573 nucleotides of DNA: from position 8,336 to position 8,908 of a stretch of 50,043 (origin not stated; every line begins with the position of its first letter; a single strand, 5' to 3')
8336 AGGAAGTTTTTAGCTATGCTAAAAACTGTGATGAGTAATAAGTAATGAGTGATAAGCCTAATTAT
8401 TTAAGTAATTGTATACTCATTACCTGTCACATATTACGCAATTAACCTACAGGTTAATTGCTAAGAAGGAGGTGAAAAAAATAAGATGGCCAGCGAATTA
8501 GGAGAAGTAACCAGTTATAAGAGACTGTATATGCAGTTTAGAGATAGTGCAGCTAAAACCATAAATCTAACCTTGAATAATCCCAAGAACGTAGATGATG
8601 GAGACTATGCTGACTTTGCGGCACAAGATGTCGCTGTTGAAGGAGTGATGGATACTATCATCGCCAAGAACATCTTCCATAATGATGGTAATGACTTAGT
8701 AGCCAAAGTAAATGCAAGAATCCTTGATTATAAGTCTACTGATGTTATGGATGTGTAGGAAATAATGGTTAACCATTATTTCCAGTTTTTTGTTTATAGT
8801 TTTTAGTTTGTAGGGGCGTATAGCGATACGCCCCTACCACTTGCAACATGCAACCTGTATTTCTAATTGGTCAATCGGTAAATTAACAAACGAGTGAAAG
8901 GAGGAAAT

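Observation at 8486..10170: Holin-like protein plus signal-less M15 peptidase plus small signal-less proteins next to a dedicated sigma: possible holin/endopeptidase export (type 10 secretion-like) or programmed-lysis cassette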

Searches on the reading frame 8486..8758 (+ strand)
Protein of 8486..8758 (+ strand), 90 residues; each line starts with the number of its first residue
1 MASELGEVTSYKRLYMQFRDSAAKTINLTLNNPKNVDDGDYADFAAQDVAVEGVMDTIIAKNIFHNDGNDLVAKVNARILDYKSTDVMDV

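Call 4: search_protein_families(library=pfam, proteins=[window:8486-8758:+], max_evalue=1)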
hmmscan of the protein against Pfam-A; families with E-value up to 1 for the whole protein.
window:8486-8758:+ (90 aa): 2 families
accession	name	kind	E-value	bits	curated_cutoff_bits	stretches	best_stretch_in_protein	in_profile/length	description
PF11148.14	DUF2922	-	8.5e-16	58.1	25.5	1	12-87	2-68/69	Protein of unknown function (DUF2922)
PF11291.13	DUF3091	-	0.15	12.7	25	1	11-43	27-59/100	Protein of unknown function (DUF3091)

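Call 24: search_protein_families(library=phrogs, proteins=[window:8486-8758:+], max_evalue=0.01)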
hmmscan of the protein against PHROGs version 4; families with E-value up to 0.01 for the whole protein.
window:8486-8758:+ (90 aa): 1 family
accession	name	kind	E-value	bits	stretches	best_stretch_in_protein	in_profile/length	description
phrog_21372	-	unknown function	0.00026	21.9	1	51-83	33-65/72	-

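Call 25: search_protein_families(library=ncbifam, proteins=[window:8486-8758:+], max_evalue=0.01)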
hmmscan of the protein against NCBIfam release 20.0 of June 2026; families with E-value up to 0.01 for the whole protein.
window:8486-8758:+ (90 aa): 0 families

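Call 41: search_solved_structures(query=window:8486-8758:+, max_evalue=1)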
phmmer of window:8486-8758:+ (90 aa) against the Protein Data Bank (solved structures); distinct sequences matched with E-value up to 1: 3.
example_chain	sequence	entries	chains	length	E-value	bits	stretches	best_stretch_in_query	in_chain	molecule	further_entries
9o9c_B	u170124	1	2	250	0.1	16.1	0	10-65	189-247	IL-18 Surrogate Cytokine Agonist DR3085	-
9o9b_A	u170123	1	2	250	0.25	14.9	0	10-65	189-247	IL-18 Surrogate Cytokine Agonist DR3097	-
4dhk_A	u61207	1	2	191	0.98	13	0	25-50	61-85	Deoxycytidine triphosphate deaminase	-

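Call 46: search_dna_similar(query=window:8486-8758:+, collection=phages, mode=protein, max_evalue=1, max_rows=20)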
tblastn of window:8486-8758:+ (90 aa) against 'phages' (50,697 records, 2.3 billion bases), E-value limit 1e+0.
No match.

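Call 47: search_dna_similar(query=window:8486-8758:+, collection=plasmids, mode=protein, max_evalue=1, max_rows=20)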
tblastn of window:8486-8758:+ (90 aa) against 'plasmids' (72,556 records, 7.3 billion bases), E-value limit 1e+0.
Records with a match: 14; places in all: 14; records where one place covers at least 80% of the query: 8.
Best place of each record, by identity: <60% 14.
By first word of the organism name: Geobacillus 5; Parageobacillus 5; Lactobacillus 1; Clostridiaceae 1; Clostridium 1; [Bacillus] 1.
By predicted mobility (MOB-suite, as given by PLSDB): non-mobilizable 13; mobilizable 1.
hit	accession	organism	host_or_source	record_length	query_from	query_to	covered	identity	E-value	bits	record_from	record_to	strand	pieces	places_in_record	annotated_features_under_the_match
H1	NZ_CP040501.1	Lactobacillus paragasseri JV-V03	Homo sapiens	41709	12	89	87%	36.7%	3e-1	36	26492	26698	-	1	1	DUF2922 domain-containing protein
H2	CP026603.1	Clostridiaceae bacterium 14S0207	Bos taurus,whole organsim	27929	12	77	73%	37.9%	1e-1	37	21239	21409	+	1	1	DUF2922 domain-containing protein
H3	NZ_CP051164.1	Geobacillus subterraneus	cell culture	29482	10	87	87%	30.8%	3e-1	36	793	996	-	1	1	DUF2922 domain-containing protein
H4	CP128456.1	Geobacillus stearothermophilus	whole genome,Mungang Hot spring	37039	10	87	87%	30.8%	3e-1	36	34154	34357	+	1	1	DUF2922 domain-containing protein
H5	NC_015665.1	Parageobacillus thermoglucosidasius C56-YS93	-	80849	4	87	93%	28.6%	2e-1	37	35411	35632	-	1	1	DUF2922 domain-containing protein | DUF1659 domain-containing protein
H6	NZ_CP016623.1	Parageobacillus thermoglucosidasius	generic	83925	4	87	93%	28.6%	2e-1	37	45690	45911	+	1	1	DUF2922 domain-containing protein | DUF1659 domain-containing protein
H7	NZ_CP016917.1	Parageobacillus thermoglucosidasius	generic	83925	4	87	93%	28.6%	2e-1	37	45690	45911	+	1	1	DUF2922 domain-containing protein | DUF1659 domain-containing protein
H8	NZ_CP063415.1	Parageobacillus thermoglucosidasius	soil,soil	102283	4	87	93%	28.6%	2e-1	37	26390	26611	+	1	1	DUF2922 domain-containing protein | DUF1659 domain-containing protein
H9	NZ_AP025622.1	Parageobacillus thermoglucosidasius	-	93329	4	87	93%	27.4%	6e-2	38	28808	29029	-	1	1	DUF2922 domain-containing protein | DUF1659 domain-containing protein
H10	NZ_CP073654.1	Clostridium beijerinckii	cell culture,fermentation bioreactor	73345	29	87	66%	34.8%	4e-1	35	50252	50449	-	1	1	DUF2922 domain-containing protein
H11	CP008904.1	Geobacillus sp. LC300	-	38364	24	87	71%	31.3%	6e-1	35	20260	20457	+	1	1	hypothetical protein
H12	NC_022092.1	Geobacillus genomosp. 3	-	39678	24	87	71%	31.3%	6e-1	35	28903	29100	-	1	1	DUF2922 domain-containing protein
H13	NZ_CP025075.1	[Bacillus] caldolyticus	agar plate,agar plate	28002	24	87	71%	31.3%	6e-1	35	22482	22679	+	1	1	DUF2922 domain-containing protein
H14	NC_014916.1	Geobacillus sp. Y412MC52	Obsidian Hot Spring in Yellowstone ...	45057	41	87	52%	31.9%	8e-1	35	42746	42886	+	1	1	DUF2922 domain-containing protein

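Call 48: get_annotated_region(hit=H5, flank=5000)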
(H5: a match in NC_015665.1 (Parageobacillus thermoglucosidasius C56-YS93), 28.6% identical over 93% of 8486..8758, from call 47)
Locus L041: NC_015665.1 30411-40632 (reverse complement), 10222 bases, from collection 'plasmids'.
description: Parageobacillus thermoglucosidasius C56-YS93 plasmid pGEOTH01, complete sequence
organism: Parageobacillus thermoglucosidasius C56-YS93 (NCBI taxid 634956)
taxonomy: Bacteria; Bacillota; Bacilli; Bacillales; Bacillaceae; Parageobacillus; Parageobacillus thermoglucosidasius; Parageobacillus thermoglucosidasius C56-YS93
host: -; source: -; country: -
typing (MOB-suite, as given by PLSDB): non-mobilizable
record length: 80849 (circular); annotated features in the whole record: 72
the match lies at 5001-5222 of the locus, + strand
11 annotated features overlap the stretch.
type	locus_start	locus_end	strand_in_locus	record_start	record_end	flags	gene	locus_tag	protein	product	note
CDS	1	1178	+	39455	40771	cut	-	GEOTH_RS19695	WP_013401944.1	cytosine permease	-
CDS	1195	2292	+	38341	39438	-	-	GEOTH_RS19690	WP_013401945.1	DUF917 domain-containing protein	-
CDS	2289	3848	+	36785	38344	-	-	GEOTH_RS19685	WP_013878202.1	hydantoinase/oxoprolinase family protein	-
CDS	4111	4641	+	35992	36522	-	-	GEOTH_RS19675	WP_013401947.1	hypothetical protein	-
CDS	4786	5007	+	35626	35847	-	-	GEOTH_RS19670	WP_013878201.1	DUF1659 domain-containing protein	-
CDS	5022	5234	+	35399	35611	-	-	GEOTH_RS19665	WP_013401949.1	DUF2922 domain-containing protein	-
CDS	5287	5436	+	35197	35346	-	-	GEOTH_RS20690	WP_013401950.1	YvrJ family protein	-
CDS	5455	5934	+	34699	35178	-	-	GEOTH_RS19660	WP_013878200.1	M15 family metallopeptidase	-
CDS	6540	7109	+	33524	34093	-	-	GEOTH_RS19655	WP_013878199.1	site-specific integrase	-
CDS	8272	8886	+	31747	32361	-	-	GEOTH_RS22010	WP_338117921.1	replication initiation protein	GO:0006270 - DNA replication initiation [Evidence IEA]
CDS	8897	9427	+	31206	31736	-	-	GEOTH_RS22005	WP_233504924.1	hypothetical protein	-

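Call 49: get_annotated_region(hit=H2, flank=5000)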
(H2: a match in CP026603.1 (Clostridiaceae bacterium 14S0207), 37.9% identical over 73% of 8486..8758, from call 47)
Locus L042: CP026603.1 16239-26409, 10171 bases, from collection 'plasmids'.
description: Clostridiaceae bacterium 14S0207 plasmid unnamed3, complete sequence
organism: Clostridiaceae bacterium 14S0207 (NCBI taxid 2082193)
taxonomy: Bacteria; Bacillota; Clostridia; Eubacteriales; Clostridiaceae; ; Clostridiaceae bacterium 14S0207
host: -; source: Bos taurus,whole organsim; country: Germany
typing (MOB-suite, as given by PLSDB): non-mobilizable
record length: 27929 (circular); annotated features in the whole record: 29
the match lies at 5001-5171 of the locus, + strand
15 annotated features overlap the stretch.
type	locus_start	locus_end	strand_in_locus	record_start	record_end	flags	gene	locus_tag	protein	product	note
CDS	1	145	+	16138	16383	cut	-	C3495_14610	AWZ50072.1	hypothetical protein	-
CDS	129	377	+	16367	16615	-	-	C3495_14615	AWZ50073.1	hypothetical protein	-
CDS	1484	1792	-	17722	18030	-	-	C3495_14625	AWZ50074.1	hypothetical protein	-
CDS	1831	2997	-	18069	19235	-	-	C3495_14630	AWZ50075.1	hypothetical protein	-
CDS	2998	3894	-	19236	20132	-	-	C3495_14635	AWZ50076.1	bacitracin ABC transporter ATP-binding protein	-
CDS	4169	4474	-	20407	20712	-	-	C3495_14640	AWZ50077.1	hypothetical protein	-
CDS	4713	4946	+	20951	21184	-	-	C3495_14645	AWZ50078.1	hypothetical protein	-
CDS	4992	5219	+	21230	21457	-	-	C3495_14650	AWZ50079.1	DUF2922 domain-containing protein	-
CDS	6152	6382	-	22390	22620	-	-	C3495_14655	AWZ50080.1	hypothetical protein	-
CDS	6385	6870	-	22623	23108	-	-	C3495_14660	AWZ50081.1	hypothetical protein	-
CDS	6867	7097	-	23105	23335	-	-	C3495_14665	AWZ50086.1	hypothetical protein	-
CDS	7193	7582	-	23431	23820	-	-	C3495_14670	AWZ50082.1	hypothetical protein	-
CDS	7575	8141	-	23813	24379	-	-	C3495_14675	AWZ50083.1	ParA family protein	-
CDS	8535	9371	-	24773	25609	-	-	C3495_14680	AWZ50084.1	hypothetical protein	-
CDS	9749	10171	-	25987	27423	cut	-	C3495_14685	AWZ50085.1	replication protein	-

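Call 50: get_annotated_region(hit=H10, flank=5000)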
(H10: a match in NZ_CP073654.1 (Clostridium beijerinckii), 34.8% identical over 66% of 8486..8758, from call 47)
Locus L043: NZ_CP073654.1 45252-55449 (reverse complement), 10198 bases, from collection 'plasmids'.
description: Clostridium beijerinckii strain DSM 791 plasmid unnamed, complete sequence
organism: Clostridium beijerinckii (NCBI taxid 1520)
taxonomy: Bacteria; Bacillota; Clostridia; Eubacteriales; Clostridiaceae; Clostridium; Clostridium beijerinckii
host: -; source: cell culture,fermentation bioreactor; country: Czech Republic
typing (MOB-suite, as given by PLSDB): non-mobilizable
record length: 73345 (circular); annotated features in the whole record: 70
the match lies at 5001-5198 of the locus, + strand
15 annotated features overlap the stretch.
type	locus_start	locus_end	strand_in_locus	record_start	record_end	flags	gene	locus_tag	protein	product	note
CDS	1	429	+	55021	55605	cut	-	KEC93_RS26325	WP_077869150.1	sigma-70 family RNA polymerase sigma factor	GO:0006352 - DNA-templated transcription initiation [Evidence IEA]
CDS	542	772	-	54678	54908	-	-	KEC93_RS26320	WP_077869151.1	hypothetical protein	-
CDS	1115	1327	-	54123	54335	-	-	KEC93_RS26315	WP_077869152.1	hypothetical protein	-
CDS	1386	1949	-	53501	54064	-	-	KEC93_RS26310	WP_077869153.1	helix-turn-helix domain-containing protein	-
CDS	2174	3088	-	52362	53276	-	-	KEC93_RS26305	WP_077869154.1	hypothetical protein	-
CDS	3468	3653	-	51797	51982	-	-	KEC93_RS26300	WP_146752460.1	hypothetical protein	-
CDS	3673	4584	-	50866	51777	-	-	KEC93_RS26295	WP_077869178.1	tyrosine-type recombinase/integrase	GO:0015074 - DNA integration [Evidence IEA]; GO:0006310 - DNA recombination [Evidence IEA]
CDS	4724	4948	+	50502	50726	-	-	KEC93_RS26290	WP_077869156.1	DUF1659 domain-containing protein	-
CDS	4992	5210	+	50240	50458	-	-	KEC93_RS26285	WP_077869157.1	DUF2922 domain-containing protein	-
CDS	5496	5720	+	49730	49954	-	-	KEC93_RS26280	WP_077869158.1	DUF1659 domain-containing protein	-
CDS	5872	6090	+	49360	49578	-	-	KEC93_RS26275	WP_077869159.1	DUF2922 domain-containing protein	-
CDS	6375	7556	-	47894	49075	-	-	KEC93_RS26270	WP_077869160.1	hypothetical protein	-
CDS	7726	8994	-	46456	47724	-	-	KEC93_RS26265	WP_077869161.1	ABC transporter permease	-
CDS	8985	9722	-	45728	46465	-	-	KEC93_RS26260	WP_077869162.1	ABC transporter ATP-binding protein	-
CDS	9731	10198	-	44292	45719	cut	-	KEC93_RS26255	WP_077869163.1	efflux RND transporter periplasmic adaptor subunit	-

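Call 51: get_annotated_region(hit=H1, flank=4000)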
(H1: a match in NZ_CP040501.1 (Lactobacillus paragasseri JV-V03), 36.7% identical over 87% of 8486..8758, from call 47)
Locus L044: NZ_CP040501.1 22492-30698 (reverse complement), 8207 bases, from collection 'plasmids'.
description: Lactobacillus paragasseri JV-V03 plasmid unnamed1, complete sequence
organism: Lactobacillus paragasseri JV-V03 (NCBI taxid 525326)
taxonomy: Bacteria; Bacillota; Bacilli; Lactobacillales; Lactobacillaceae; Lactobacillus; Lactobacillus paragasseri; Lactobacillus paragasseri JV-V03
host: -; source: Homo sapiens; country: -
typing (MOB-suite, as given by PLSDB): mobilizable; replicon rep_cluster_707; relaxase MOBQ
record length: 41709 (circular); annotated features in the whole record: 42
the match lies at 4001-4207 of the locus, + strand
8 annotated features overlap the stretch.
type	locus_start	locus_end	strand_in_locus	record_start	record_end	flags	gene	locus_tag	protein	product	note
CDS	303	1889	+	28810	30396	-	-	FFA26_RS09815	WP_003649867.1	ABC transporter ATP-binding protein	-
CDS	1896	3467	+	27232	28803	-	-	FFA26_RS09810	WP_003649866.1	ABC transporter ATP-binding protein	-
CDS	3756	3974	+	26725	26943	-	-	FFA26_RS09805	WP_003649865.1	DUF1659 domain-containing protein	-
CDS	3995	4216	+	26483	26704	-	-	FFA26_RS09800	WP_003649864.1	DUF2922 domain-containing protein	-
CDS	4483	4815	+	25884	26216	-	-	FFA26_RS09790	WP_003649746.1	single-stranded DNA-binding protein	-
CDS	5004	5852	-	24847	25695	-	-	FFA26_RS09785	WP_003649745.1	Rgg/GadR/MutR family transcriptional regulator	-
CDS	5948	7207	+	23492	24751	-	-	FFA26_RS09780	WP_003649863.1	MFS transporter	GO:0055085 - transmembrane transport [Evidence IEA]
CDS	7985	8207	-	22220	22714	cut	-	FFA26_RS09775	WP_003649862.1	hypothetical protein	-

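Call 52: get_annotated_region(hit=H3, flank=4000)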
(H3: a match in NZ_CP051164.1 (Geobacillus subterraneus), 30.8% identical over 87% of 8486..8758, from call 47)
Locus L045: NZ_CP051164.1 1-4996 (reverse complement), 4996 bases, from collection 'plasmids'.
description: Geobacillus subterraneus strain CPW16 plasmid pBsrF30, complete sequence
organism: Geobacillus subterraneus (NCBI taxid 129338)
taxonomy: Bacteria; Bacillota; Bacilli; Bacillales; Bacillaceae; Geobacillus; Geobacillus subterraneus
host: -; source: cell culture; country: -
typing (MOB-suite, as given by PLSDB): non-mobilizable; replicon rep_cluster_349,rep_cluster_672
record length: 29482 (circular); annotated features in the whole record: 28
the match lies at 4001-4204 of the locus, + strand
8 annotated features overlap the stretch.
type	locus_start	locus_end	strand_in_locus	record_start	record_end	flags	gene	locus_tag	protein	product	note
CDS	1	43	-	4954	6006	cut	-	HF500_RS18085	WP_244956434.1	ABC transporter substrate-binding protein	-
CDS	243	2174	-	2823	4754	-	-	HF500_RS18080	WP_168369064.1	sigma 54-interacting transcriptional regulator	GO:0006355 - regulation of DNA-templated transcription [Evidence IEA]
CDS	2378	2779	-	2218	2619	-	-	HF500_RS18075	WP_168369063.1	ribbon-helix-helix protein, CopG family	GO:0006355 - regulation of DNA-templated transcription [Evidence IEA]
CDS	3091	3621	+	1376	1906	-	-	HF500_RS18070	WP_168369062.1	competence protein ComK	GO:0030420 - establishment of competence for transformation [Evidence IEA]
CDS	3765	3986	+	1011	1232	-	-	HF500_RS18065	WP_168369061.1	DUF1659 domain-containing protein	-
CDS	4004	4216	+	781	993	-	-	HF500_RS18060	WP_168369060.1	DUF2922 domain-containing protein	-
CDS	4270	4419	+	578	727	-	-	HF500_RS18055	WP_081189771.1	YvrJ family protein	-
CDS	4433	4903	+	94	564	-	-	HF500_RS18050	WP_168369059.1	M15 family metallopeptidase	-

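Call 53: get_annotated_region(hit=H12, flank=4000)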
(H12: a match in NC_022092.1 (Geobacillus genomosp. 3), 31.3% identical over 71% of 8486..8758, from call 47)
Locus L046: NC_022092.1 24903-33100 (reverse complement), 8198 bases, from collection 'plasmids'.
description: Geobacillus genomosp. 3 plasmid pBt40, complete sequence
organism: Geobacillus genomosp. 3 (NCBI taxid 1921421)
taxonomy: Bacteria; Bacillota; Bacilli; Bacillales; Bacillaceae; Geobacillus; Geobacillus genomosp. 3
host: -; source: -; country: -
typing (MOB-suite, as given by PLSDB): non-mobilizable; replicon rep_cluster_349,rep_cluster_672
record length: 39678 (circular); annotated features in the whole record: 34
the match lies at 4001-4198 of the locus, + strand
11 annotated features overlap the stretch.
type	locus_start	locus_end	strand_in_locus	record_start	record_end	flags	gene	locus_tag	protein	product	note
CDS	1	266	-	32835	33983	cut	-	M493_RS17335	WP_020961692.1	replication initiation protein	GO:0006270 - DNA replication initiation [Evidence IEA]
CDS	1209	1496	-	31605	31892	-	-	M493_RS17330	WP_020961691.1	hypothetical protein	-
CDS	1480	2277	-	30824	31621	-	-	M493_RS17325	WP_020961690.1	ParA family protein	-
CDS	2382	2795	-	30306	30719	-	-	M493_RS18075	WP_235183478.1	ribbon-helix-helix protein, CopG family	GO:0006355 - regulation of DNA-templated transcription [Evidence IEA]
CDS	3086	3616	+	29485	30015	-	-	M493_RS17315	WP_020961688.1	competence protein ComK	GO:0030420 - establishment of competence for transformation [Evidence IEA]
CDS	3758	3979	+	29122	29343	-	-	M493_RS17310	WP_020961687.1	DUF1659 domain-containing protein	-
CDS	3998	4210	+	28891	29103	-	-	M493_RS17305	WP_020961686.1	DUF2922 domain-containing protein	-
CDS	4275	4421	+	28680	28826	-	-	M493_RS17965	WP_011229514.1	YvrJ family protein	-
CDS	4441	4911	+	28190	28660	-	-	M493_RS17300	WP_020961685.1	M15 family metallopeptidase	-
CDS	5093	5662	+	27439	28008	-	-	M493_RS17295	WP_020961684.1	site-specific integrase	-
CDS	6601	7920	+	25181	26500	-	-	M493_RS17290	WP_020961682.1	hypothetical protein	-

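Call 56: find_homologous_proteins(query=A3, max_evalue=0.001)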
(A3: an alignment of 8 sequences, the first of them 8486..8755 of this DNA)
Query A3 (8 sequences) (90 aa, profile of the alignment): 803 proteins with E <= 0.001 among 1263 candidates; the best 120 are listed.
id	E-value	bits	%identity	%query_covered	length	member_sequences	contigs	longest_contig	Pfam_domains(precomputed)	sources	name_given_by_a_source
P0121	2.0e-26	109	96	100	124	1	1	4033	PF11148.15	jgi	-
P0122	6.1e-26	108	94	100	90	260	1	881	PF11148.15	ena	-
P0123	8.5e-26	107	86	100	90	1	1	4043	PF11148.15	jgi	jgi:hypothetical protein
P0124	9.5e-26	107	87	100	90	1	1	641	PF11148.15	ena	-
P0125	9.5e-26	107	92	100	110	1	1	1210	PF11148.15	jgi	-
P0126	1.3e-25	107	89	100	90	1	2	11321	PF11148.15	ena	-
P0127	1.3e-25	107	93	100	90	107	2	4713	PF11148.15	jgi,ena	-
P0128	1.4e-25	107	30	70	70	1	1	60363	PF11148.15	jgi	jgi:hypothetical protein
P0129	1.5e-25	107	30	70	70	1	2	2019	PF11148.15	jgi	jgi:hypothetical protein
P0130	1.7e-25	107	91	100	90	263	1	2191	PF11148.15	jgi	jgi:hypothetical protein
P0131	1.8e-25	106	92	100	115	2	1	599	PF11148.15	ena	-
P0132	1.8e-25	106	97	100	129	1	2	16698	PF11148.15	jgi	-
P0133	1.9e-25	106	87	100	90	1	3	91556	PF11148.15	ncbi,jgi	-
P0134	2.0e-25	106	77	100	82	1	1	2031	PF11148.15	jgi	-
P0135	2.1e-25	106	89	100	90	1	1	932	PF11148.15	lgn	-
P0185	1.9e-24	103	31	80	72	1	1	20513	PF11148.15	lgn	-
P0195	2.9e-24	103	77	100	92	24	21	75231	PF11148.15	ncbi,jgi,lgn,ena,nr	ncbi:MAG: DUF2922 domain-containing protein [Atribacterota bacterium]|jgi:hypothetical protein|nr:DU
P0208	4.2e-24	102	50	33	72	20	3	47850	PF11148.15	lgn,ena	-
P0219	5.6e-24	102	83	100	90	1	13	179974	PF11148.15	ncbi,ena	ncbi:hypothetical protein ES702_04174 [subsurface metagenome]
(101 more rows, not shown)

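Call 57: find_encoding_contigs(protein=P0128, flank=4000, max_places=2)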
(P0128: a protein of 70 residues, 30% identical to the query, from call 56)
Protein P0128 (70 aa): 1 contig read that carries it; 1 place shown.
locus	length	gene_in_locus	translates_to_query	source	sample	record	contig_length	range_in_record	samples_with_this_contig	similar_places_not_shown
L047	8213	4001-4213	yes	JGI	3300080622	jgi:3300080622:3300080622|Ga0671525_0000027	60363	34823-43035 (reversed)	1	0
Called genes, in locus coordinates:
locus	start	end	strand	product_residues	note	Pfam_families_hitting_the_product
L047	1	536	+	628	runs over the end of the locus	-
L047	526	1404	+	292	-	-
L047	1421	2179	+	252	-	PF19866:DUF6339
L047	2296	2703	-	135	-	PF10723:RepB-RCR_reg (weak), PF19807:DUF6290 (weak)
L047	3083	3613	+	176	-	-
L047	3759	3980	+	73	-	PF07872:DUF1659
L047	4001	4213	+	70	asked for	PF11148:DUF2922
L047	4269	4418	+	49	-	PF12841:YvrJ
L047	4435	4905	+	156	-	PF02557:VanY, PF13539:Peptidase_M15_4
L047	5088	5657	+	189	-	PF00589:Phage_integrase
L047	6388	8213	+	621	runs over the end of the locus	PF26965:MimR_N, PF01590:GAF (weak), PF00158:Sigma54_activat, PF14532:Sigma54_activ_2, PF07724:AAA_2 (weak), PF07728:AAA_5 (weak), PF25601:AAA_lid_14, PF02954:HTH_8, +1 more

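Call 58: find_encoding_contigs(protein=P0208, flank=4000, max_places=2)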
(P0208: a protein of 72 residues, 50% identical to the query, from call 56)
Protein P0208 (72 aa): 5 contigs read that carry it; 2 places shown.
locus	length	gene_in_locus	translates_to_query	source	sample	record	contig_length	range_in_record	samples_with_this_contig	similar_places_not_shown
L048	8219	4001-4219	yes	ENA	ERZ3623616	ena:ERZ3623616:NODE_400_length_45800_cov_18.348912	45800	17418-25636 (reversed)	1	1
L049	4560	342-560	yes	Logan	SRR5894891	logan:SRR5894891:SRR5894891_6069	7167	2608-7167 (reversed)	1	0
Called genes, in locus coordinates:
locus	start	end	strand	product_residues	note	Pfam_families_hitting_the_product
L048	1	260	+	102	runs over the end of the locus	-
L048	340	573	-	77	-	-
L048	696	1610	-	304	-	-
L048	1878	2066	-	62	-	-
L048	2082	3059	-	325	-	PF00589:Phage_integrase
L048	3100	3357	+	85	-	PF07872:DUF1659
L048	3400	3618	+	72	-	PF11148:DUF2922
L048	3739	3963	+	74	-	PF07872:DUF1659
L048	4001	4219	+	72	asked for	PF11148:DUF2922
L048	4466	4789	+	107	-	-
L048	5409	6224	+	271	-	-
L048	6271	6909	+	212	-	-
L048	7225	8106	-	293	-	-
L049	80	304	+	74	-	PF07872:DUF1659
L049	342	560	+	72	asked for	PF11148:DUF2922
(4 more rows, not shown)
